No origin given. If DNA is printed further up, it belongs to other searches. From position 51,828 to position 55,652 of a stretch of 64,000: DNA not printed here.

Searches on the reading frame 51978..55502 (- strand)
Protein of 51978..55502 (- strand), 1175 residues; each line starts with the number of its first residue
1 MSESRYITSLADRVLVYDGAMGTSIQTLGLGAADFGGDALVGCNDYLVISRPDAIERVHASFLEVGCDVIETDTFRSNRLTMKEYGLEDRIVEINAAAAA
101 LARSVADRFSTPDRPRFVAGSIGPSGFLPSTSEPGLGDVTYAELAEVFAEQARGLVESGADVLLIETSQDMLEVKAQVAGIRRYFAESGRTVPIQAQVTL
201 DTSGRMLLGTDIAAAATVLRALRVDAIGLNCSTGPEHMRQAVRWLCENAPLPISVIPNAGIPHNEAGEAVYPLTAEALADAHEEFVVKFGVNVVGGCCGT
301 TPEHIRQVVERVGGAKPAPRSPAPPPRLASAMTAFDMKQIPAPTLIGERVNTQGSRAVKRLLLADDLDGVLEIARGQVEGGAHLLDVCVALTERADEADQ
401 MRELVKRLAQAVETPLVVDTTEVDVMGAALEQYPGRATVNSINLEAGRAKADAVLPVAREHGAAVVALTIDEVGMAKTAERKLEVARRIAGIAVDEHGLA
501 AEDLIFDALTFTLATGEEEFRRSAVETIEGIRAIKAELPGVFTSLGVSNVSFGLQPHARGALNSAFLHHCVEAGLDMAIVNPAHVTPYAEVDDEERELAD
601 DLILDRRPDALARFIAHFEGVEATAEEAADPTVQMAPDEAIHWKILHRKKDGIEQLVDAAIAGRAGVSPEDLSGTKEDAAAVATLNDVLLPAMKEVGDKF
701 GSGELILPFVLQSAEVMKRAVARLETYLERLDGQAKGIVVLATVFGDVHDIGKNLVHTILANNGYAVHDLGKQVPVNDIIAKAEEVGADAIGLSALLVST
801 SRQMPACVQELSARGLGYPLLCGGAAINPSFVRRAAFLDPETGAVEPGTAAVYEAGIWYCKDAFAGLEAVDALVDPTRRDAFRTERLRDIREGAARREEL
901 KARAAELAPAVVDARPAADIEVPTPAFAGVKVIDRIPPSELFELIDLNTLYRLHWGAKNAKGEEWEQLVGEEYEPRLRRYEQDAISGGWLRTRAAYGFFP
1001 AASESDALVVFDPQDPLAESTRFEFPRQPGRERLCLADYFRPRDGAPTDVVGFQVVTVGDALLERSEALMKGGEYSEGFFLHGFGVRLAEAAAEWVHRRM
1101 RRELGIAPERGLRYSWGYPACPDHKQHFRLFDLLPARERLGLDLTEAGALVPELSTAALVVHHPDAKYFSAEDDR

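Call 10: find_related_loci(query=window:51978-55502:-, collection=genome_contigs, flank=1500)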
Query window:51978-55502:- (1175 aa) in genome_contigs; peptide patterns used: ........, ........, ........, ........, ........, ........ (x = any residue, [..] = any of these).
600 stretches matched a pattern (row limit reached: there are more); 592 encode a relative of the query (tblastn E <= 1e-3); the best 80 are kept; 80 distinct loci.
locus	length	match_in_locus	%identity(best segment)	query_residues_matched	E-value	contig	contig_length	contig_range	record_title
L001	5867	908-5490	67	1-1170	0e+0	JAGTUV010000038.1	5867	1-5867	MAG: Gemmatimonadetes bacterium isolate SH-MAG3 SH-MAG3_contig_000038, whole genome shotgun sequence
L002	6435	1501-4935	68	6-1170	0e+0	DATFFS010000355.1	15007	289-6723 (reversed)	MAG TPA_asm: Gemmatimonadota bacterium isolate SMAG_U8642 k141_500713, whole genome shotgun sequence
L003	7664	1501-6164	68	1-1169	0e+0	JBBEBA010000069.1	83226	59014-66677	MAG: Gemmatimonadota bacterium isolate LejiaF_68_43 Lejia_F_463_length_83226_cov_25, whole genome shotgun sequence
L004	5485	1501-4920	69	1-1170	0e+0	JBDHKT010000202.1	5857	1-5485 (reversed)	MAG: Gemmatimonadota bacterium isolate BHB10-38_Bin_32 BHB10-38_Bin_32_scaffold_124043, whole genome shotgun sequence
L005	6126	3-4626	69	12-1170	0e+0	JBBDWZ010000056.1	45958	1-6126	MAG: Gemmatimonadota bacterium isolate LejiaD_2_62_10 Lejia_D_1359_length_45958_cov_6, whole genome shotgun sequence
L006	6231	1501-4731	69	78-1170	0e+0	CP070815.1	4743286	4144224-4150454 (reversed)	MAG: Gemmatimonadota bacterium isolate bin118 chromosome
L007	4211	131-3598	64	1-1171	0e+0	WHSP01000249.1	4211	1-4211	MAG: Gemmatimonas sp. isolate Dino_bin9 NODE_249_length_4211_cov_7.189365, whole genome shotgun sequence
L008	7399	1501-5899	60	1-1170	0e+0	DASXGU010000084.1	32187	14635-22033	MAG TPA_asm: Gemmatimonadaceae bacterium isolate SMAG_U5173 k141_584807, whole genome shotgun sequence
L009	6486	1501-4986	58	2-1175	0e+0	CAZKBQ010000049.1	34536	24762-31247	MAG TPA_asm: uncultured Anaerolineae bacterium isolate SRP290908_co1_178 genome assembly, contig: NODE_1427_length_34536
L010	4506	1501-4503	70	1-968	0e+0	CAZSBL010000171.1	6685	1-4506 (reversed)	MAG TPA_asm: uncultured Gemmatimonadaceae bacterium isolate binchicken_co17_384 genome assembly, contig: NODE_22023_leng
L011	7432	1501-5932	59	1-1170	0e+0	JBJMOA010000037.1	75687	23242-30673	MAG: Gemmatimonadaceae bacterium isolate 12C16O_48h_50_P10_coass_bin_20 k141_3281444, whole genome shotgun sequence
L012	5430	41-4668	58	1-1169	0e+0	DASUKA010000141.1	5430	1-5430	MAG TPA_asm: Gemmatimonadaceae bacterium isolate SMAG_U1501 k141_1673458, whole genome shotgun sequence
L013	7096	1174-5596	58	1-1170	0e+0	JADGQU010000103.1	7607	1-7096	MAG: Gemmatimonadaceae bacterium isolate Chersky.30_11 contig-100_520, whole genome shotgun sequence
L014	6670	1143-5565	58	1-1170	0e+0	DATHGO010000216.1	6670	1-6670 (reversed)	MAG TPA_asm: Gemmatimonadaceae bacterium isolate SMAG_U12476 k141_27307, whole genome shotgun sequence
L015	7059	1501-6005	58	6-1170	0e+0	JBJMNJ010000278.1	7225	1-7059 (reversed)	MAG: Gemmatimonadaceae bacterium isolate 12C16O_168h_50_P10_coass_bin_27 k141_3232128, whole genome shotgun sequence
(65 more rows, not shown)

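Call 54: search_protein_families(library=pfam, proteins=[window:51978-55502:-], max_evalue=0.001)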
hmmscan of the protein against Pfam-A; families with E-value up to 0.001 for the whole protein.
window:51978-55502:- (1175 aa): 6 families
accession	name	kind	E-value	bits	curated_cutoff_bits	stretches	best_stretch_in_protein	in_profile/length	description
PF02574.22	S-methyl_trans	-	7e-82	275.9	22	1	15-312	1-283/283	Homocysteine S-methyltransferase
PF00809.28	Pterin_bind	-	3.8e-40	138.5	25.5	1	347-581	1-244/244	Pterin binding enzyme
PF02965.22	Met_synt_B12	-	1.3e-33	117.1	25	1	983-1171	50-257/273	Vitamin B12 dependent methionine synthase, activation domain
PF02310.24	B12-binding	-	1.3e-19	70.7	32.1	1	739-835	3-101/121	B12 binding domain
PF02607.22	B12-binding_2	-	2.6e-16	60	23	1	644-725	8-74/74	B12 binding domain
PF03599.22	CdhD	-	5.9e-07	29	24.8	1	386-500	70-180/387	CO dehydrogenase/acetyl-CoA synthase delta subunit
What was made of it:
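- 51975..55502 (-): metH, cobalamin-dependent methionine synthase: the regulated gene. Pfam: S-methyl_trans, Pterin_bind, B12-binding_2, B12-binding and Met_synt_B12, all above their cut-offs (call 54).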
